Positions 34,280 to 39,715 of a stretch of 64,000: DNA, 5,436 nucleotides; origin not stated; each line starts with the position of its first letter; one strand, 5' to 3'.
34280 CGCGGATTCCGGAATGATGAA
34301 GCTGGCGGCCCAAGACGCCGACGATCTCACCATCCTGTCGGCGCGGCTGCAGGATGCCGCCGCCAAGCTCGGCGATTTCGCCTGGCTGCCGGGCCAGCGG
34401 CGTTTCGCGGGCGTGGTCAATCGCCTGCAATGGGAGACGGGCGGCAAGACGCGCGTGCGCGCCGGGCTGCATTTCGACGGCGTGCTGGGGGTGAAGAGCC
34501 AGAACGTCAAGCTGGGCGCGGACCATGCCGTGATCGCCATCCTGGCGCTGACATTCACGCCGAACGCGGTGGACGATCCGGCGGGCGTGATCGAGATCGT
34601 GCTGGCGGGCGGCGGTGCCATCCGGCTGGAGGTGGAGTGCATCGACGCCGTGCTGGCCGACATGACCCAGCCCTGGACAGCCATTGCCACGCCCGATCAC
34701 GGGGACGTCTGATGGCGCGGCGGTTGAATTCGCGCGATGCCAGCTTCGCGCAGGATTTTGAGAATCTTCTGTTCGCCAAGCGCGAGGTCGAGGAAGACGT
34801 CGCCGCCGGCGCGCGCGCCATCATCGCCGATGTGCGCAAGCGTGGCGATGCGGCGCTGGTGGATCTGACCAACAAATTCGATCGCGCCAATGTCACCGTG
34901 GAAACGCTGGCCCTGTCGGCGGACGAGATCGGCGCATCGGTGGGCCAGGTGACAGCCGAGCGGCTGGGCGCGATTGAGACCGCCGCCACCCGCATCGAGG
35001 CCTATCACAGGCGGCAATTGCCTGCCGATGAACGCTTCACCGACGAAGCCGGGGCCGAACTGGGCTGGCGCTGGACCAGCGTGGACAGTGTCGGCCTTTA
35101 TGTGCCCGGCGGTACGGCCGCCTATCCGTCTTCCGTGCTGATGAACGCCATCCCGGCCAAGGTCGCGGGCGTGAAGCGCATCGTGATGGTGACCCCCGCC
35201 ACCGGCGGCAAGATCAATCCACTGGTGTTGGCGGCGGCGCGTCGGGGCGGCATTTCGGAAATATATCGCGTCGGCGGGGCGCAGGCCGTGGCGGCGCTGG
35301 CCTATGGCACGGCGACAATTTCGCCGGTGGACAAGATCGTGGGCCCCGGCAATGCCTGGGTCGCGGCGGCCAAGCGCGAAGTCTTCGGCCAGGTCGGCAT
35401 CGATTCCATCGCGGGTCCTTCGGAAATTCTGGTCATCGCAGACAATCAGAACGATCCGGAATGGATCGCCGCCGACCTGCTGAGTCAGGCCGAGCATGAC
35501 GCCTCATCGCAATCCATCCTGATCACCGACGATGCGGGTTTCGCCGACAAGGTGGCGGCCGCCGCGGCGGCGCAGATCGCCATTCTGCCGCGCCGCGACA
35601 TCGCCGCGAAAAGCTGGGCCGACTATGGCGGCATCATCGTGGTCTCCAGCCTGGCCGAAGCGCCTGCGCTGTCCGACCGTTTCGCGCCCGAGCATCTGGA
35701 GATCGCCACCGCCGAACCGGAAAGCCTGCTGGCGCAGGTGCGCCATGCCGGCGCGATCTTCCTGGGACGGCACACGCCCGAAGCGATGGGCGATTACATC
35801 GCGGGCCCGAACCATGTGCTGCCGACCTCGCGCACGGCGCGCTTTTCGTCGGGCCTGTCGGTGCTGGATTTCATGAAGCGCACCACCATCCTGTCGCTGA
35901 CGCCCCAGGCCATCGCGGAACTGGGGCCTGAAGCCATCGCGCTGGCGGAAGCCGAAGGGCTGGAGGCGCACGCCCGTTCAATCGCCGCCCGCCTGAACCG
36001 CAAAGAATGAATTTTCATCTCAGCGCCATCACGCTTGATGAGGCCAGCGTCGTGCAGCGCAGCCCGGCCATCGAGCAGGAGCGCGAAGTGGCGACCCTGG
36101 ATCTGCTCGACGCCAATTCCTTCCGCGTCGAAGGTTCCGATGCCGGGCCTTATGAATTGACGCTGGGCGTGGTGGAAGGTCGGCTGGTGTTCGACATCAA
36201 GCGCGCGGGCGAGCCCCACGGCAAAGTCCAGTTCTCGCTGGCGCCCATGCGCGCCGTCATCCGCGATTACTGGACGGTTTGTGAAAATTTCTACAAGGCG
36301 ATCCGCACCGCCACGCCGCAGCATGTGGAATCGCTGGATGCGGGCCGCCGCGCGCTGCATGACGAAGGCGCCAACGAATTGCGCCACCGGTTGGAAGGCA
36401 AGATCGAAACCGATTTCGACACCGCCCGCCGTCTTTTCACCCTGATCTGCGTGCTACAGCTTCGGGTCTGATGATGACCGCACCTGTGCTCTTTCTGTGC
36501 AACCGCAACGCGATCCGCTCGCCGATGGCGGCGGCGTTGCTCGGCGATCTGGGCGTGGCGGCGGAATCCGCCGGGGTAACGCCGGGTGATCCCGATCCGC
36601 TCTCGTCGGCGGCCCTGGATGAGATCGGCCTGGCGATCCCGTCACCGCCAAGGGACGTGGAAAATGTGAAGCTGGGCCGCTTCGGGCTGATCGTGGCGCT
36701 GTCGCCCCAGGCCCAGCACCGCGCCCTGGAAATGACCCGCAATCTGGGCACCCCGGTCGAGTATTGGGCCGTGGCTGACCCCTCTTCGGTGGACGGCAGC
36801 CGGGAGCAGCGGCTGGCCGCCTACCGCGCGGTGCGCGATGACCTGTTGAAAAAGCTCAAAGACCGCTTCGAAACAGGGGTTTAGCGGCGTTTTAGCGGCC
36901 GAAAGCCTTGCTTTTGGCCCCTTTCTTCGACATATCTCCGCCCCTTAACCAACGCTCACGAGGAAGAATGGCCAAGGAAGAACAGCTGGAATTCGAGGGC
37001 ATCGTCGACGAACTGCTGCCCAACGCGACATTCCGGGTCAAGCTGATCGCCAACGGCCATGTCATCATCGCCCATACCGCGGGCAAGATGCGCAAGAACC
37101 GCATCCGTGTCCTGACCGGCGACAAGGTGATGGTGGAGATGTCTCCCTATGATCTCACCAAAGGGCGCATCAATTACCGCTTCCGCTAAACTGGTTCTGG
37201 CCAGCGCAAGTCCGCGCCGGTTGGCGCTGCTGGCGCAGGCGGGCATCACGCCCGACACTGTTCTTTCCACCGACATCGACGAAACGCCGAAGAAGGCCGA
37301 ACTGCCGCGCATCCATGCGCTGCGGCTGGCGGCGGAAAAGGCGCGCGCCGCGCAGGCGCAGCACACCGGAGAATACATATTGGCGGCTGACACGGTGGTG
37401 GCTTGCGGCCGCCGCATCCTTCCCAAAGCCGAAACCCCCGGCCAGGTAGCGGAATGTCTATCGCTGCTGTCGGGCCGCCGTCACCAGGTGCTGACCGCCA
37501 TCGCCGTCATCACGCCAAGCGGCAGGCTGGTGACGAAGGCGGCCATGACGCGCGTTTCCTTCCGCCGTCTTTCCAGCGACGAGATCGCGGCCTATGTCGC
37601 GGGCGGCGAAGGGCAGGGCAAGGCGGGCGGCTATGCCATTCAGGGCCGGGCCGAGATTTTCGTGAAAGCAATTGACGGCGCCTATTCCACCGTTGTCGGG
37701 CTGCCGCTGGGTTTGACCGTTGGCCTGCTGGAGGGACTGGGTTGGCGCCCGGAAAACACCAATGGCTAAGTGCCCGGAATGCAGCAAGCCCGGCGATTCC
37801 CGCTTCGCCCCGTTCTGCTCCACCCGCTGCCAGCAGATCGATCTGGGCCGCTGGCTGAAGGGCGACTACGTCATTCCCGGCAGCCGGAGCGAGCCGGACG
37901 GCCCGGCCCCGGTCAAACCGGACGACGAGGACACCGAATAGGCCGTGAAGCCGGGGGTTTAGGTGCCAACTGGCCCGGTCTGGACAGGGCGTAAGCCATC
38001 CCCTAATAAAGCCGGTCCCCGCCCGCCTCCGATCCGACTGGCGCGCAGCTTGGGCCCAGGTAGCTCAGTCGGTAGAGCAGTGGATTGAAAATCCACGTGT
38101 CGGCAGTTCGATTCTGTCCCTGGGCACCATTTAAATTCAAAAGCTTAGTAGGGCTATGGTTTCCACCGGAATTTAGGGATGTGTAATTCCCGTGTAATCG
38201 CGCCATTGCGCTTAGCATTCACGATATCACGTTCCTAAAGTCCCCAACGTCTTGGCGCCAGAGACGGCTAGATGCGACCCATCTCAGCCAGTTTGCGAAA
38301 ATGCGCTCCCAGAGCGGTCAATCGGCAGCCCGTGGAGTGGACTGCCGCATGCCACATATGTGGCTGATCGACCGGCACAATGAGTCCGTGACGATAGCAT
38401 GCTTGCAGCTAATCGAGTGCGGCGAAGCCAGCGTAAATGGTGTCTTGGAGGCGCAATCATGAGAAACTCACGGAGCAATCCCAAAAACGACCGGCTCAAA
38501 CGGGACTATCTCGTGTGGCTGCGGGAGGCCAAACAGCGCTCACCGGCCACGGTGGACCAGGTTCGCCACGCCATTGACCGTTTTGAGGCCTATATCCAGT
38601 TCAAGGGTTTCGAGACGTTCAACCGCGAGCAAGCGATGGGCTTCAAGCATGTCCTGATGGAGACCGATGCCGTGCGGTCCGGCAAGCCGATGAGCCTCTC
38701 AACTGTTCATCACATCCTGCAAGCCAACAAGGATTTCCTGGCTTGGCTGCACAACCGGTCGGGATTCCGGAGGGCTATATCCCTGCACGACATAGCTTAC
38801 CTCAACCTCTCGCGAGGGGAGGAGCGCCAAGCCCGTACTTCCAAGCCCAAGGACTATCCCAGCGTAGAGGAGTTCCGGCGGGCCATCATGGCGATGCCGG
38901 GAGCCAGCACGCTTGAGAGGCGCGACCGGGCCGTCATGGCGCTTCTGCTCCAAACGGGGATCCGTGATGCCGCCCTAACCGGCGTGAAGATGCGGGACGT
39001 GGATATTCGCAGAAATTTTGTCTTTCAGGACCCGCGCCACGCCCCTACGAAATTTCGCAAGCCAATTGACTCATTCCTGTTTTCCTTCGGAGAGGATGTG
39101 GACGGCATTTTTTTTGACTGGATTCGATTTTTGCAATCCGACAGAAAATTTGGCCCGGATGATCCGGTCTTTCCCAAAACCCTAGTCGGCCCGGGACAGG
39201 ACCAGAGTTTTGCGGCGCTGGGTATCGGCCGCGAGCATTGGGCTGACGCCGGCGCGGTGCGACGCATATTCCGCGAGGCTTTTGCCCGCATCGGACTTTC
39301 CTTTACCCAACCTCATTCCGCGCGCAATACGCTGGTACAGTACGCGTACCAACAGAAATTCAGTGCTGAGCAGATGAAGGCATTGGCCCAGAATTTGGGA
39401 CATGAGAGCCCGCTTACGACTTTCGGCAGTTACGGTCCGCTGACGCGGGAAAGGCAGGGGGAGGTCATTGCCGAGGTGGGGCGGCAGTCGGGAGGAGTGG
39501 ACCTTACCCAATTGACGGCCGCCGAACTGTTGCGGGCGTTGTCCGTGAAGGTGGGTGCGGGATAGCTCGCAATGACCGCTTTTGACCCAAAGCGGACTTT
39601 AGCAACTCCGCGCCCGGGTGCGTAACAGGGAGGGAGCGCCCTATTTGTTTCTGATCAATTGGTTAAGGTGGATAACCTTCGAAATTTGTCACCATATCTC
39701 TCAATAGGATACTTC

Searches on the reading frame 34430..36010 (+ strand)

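Call 84: search_protein_families(library=pfam, proteins=[window:34430-36010:+], max_evalue=0.00001)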
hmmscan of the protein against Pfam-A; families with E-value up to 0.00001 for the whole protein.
window:34430-36010:+ (526 aa): 1 family
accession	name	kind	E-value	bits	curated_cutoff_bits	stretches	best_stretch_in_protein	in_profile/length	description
PF00815.25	Histidinol_dh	-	8.1e-169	562.4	27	1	119-522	6-411/411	Histidinol dehydrogenase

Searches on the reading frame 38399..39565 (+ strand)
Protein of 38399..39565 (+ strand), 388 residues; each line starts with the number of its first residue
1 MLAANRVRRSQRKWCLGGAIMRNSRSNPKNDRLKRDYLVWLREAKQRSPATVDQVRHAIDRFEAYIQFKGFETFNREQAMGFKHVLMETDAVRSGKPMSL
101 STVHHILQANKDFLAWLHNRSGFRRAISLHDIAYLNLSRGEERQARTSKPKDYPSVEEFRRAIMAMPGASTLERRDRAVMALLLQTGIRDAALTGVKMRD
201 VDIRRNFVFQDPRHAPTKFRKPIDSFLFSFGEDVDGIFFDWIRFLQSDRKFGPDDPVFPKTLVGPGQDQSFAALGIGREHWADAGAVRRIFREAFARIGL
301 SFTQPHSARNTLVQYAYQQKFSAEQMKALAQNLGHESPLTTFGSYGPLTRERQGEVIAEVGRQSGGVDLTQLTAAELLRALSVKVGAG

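Call 45: search_protein_families(library=pfam, proteins=[window:38399-39565:+], max_evalue=0.01)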
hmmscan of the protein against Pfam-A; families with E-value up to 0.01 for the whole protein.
window:38399-39565:+ (388 aa): 1 family
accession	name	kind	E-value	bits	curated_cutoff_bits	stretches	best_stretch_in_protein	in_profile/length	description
PF00589.27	Phage_integrase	-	1.6e-07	31.7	27.1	1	162-345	10-165/172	Phage integrase family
